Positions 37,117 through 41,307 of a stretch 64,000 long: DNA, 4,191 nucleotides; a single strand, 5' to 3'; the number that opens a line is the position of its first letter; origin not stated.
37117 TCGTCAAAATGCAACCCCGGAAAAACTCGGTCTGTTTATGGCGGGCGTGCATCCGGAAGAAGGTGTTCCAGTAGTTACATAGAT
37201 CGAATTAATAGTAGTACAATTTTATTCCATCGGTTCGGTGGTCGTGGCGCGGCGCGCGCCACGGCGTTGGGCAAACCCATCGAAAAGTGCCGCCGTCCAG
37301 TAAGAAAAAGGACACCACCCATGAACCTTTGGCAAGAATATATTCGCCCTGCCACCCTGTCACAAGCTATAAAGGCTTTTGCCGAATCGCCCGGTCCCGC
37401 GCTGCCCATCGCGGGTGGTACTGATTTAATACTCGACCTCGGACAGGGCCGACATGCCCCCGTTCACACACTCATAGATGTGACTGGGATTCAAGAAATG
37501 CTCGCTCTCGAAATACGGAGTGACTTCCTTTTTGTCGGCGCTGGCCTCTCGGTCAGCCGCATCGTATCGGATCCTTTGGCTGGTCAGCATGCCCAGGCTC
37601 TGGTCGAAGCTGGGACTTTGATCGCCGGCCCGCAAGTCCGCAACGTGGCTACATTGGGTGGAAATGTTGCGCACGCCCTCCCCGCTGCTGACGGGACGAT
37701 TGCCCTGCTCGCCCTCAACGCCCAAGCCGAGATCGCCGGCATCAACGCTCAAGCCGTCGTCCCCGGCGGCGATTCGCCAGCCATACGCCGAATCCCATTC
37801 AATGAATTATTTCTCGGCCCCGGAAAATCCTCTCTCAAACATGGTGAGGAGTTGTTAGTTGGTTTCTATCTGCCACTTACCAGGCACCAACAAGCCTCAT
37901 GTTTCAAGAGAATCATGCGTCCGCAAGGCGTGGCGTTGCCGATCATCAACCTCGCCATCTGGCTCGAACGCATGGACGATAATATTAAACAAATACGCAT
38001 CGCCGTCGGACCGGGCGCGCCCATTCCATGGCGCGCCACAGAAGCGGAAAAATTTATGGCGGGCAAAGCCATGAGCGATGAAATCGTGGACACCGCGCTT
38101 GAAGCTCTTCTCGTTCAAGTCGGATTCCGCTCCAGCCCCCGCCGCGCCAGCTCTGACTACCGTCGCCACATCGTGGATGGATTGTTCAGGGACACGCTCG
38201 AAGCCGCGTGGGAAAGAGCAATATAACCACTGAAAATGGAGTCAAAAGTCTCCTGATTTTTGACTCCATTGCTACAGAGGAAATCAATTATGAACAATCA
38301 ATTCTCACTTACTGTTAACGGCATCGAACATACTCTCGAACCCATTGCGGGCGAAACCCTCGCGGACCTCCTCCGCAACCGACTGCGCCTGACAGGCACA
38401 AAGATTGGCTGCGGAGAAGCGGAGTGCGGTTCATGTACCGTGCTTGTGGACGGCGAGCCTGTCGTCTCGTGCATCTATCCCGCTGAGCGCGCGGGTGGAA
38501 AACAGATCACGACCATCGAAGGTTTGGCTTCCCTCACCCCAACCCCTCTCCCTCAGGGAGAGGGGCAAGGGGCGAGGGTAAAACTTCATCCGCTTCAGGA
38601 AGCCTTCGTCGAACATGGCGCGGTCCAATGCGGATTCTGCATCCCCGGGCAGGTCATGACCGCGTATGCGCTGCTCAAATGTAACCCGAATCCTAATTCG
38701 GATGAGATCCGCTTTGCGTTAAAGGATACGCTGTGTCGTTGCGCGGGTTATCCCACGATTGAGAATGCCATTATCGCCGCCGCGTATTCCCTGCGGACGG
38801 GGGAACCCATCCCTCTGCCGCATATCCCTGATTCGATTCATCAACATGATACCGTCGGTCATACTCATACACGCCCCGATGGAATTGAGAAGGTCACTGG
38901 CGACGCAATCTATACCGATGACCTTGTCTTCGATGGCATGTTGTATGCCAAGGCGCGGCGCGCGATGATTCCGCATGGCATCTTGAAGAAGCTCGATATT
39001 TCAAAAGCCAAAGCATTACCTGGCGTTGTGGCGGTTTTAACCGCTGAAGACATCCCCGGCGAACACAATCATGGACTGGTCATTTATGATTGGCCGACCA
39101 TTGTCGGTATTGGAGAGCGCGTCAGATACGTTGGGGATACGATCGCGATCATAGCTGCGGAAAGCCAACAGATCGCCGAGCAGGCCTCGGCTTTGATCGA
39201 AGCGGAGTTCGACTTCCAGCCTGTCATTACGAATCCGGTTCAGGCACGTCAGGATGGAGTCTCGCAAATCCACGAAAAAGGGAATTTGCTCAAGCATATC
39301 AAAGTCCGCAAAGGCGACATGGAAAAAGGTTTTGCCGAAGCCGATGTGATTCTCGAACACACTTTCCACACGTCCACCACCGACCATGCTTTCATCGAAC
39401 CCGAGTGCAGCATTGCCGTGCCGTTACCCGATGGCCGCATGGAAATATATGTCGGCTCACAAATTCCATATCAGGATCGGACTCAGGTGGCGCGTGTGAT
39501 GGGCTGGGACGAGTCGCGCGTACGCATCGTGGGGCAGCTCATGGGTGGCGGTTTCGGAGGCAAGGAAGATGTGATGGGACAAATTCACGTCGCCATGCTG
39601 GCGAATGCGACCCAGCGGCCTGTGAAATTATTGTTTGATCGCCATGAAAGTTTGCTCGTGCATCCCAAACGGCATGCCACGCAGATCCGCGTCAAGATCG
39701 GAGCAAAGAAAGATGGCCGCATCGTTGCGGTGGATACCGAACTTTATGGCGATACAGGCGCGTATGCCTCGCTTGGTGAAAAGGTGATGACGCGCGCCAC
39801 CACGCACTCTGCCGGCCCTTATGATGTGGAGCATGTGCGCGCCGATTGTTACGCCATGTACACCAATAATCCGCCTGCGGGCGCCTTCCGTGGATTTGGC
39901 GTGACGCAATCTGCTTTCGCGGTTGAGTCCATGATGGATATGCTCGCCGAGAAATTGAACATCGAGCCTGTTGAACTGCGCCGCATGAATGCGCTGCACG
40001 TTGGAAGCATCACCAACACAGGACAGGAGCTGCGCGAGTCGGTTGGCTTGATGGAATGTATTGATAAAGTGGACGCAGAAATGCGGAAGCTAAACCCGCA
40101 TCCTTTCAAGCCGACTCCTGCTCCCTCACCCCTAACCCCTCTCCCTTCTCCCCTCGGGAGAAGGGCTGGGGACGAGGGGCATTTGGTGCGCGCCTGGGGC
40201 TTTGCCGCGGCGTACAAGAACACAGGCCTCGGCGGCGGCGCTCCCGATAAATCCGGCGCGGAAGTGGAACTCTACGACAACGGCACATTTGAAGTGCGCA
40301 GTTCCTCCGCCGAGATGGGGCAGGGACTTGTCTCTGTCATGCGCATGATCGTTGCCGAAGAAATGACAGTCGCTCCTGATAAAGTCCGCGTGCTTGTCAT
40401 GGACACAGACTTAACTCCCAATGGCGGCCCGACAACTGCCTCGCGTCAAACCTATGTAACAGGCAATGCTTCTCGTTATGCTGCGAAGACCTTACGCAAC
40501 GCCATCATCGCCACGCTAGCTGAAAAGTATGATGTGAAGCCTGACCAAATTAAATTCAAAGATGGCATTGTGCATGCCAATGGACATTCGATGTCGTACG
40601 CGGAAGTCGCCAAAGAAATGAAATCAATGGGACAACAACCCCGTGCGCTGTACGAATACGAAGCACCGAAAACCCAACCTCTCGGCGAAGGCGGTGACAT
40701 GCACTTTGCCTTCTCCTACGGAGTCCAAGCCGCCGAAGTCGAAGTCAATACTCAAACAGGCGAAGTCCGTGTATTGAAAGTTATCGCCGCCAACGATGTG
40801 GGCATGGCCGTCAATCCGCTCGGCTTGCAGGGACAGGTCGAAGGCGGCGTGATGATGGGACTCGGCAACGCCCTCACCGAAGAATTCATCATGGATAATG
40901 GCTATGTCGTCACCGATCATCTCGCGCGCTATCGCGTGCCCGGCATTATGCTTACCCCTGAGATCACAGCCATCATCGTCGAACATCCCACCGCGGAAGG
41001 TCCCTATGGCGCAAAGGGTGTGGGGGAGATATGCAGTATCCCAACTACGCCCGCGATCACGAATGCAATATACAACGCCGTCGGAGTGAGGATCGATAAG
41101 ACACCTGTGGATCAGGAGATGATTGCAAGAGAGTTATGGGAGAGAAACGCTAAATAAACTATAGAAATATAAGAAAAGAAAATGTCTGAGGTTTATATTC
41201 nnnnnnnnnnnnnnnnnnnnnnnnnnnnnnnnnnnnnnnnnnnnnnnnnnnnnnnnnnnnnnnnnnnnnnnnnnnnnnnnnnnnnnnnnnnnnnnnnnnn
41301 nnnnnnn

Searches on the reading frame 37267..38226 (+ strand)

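Call 29: search_protein_families(library=ncbifam, proteins=[window:37267-38226:+], max_evalue=1e-25)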
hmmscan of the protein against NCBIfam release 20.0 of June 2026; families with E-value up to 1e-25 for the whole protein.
window:37267-38226:+ (319 aa): 5 families
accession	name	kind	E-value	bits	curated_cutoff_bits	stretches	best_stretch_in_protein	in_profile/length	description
NF043083.1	XdhB_XDHase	equivalog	5.3e-48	163.6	310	1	23-317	5-286/289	xanthine dehydrogenase subunit XdhB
NF007427.0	PRK09971.1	equivalog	8.4e-47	159.8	287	1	23-317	5-286/292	xanthine dehydrogenase FAD-binding subunit XdhB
TIGR03195.1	4hydrxCoA_B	equivalog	6.4e-35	120.8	404.55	0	26-135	8-115/321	4-hydroxybenzoyl-CoA reductase subunit beta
TIGR02963.1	xanthine_xdhA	equivalog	1.3e-33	116.3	467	1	23-308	193-462/468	xanthine dehydrogenase small subunit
NF041019.1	glyceraldDH_beta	equivalog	1.6e-33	116.1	350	1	24-312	7-278/280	glyceraldehyde dehydrogenase subunit beta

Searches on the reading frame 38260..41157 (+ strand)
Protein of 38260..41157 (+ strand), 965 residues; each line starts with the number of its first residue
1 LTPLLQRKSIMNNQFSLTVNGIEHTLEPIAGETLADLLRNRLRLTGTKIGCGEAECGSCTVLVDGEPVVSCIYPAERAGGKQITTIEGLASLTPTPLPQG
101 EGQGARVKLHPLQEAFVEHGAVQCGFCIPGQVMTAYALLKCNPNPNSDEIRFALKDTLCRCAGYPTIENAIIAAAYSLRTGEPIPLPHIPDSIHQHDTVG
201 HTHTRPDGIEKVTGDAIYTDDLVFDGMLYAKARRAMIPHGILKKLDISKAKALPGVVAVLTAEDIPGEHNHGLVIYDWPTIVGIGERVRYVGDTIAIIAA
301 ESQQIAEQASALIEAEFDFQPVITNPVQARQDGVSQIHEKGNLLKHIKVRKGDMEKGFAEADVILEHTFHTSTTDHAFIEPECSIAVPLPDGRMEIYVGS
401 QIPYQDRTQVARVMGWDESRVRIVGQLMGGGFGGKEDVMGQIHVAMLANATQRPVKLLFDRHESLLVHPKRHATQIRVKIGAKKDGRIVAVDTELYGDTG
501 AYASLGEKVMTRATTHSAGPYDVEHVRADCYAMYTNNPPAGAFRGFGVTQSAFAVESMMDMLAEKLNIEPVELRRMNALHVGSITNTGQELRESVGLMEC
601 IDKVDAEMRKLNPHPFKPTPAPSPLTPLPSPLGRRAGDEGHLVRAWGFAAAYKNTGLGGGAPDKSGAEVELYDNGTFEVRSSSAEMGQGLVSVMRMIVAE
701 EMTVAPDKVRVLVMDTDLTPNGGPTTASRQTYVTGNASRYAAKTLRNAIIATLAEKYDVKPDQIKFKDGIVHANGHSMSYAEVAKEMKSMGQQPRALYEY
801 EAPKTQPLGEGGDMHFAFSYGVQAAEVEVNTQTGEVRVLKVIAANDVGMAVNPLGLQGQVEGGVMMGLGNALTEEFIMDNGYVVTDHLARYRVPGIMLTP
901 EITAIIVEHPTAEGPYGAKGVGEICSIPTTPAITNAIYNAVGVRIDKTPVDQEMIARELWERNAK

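Call 29: search_protein_families(library=ncbifam, proteins=[window:38260-41157:+], max_evalue=1e-25)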
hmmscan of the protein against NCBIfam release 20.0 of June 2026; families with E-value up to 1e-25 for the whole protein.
window:38260-41157:+ (965 aa): 20 families
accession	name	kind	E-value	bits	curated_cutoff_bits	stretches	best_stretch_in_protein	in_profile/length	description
TIGR03311.1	Se_dep_XDH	equivalog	4.5e-226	752.8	830.45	2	17-608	3-570/848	selenium-dependent xanthine dehydrogenase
TIGR03196.1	pucD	equivalog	2.2e-184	614.9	783.65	1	200-955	4-754/763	xanthine dehydrogenase subunit D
NF045668.1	pterin_aldehy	equivalog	1e-159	533.5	1100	2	16-605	4-592/905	molybdopterin-dependent aldehyde oxidoreductase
NF043082.1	XdhA_XDHase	equivalog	4.2e-153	511.2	780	2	199-605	1-418/758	xanthine dehydrogenase subunit XdhA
TIGR03194.1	4hydrxCoA_A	equivalog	2.2e-152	509.1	994.55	1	207-957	5-744/746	4-hydroxybenzoyl-CoA reductase subunit alpha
NF007426.0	PRK09970.1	equivalog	5.6e-146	487.6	916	2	196-604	3-420/761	xanthine dehydrogenase molybdenum-binding subunit XdhA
TIGR03313.1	Se_sel_red_Mo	hypoth_equivalog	7.6e-112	374.7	1101.9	3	340-584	350-593/951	molybdopterin-dependent oxidoreductase Mo/Fe-S-binding subunit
TIGR02965.1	xanthine_xdhB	equivalog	2.1e-111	373.4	849.5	2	209-582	11-379/758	xanthine dehydrogenase molybdopterin binding subunit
NF041018.1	glyceraldDH_alpha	equivalog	2.6e-108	363.3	790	2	199-580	3-393/741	glyceraldehyde dehydrogenase subunit alpha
NF041671.1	peri_hyde_PaoC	equivalog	1.3e-90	304.9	1180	1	191-955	10-727/735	aldehyde oxidoreductase molybdenum-binding subunit PaoC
TIGR02969.1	mam_aldehyde_ox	subfamily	6e-83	279.1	1912.3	1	193-603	570-971/1330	aldehyde oxidase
NF040766.1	CODH_aero_grp5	exception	3.7e-78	263.5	950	2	198-580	4-397/785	aerobic carbon-monoxide dehydrogenase large subunit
TIGR02416.1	CO_dehy_Mo_lg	equivalog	2.1e-73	247.7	991.15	2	212-581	6-397/770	aerobic carbon-monoxide dehydrogenase large subunit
NF041020.1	glyceraldDH_gamma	equivalog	3.1e-43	147.2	290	1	14-179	12-163/164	glyceraldehyde dehydrogenase subunit gamma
NF043084.2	XdhC_XDHase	equivalog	1.3e-42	144.9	217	1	15-172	3-147/151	xanthine dehydrogenase subunit XdhC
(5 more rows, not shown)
